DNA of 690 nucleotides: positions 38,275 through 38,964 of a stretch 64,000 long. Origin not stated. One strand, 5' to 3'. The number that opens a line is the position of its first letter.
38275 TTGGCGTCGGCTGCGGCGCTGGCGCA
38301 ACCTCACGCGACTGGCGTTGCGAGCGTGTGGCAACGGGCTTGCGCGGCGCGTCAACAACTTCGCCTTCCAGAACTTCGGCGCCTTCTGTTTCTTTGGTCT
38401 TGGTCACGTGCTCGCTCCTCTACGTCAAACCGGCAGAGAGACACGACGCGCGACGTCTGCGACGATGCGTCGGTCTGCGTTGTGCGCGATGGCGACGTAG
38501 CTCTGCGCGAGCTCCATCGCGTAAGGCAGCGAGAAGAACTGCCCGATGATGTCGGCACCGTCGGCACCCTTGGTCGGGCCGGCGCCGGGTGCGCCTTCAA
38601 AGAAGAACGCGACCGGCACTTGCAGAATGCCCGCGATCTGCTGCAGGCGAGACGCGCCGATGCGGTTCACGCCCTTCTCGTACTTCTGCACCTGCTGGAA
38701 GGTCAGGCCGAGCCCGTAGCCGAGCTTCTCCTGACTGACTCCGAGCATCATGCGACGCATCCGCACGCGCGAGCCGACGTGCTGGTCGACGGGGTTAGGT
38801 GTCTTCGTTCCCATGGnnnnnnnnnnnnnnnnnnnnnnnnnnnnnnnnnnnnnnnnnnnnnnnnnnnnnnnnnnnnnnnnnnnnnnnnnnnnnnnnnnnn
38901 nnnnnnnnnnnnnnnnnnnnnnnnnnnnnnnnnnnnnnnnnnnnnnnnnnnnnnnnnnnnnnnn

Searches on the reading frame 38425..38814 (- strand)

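Call 59: search_protein_families(library=pfam, proteins=[window:38425-38814:-], max_evalue=0.00001)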
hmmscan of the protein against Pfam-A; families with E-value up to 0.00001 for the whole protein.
window:38425-38814:- (129 aa): 1 family
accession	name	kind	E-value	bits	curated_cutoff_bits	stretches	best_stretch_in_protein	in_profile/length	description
PF01381.28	HTH_3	-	6.9e-09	36.1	23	1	18-70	2-54/55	Helix-turn-helix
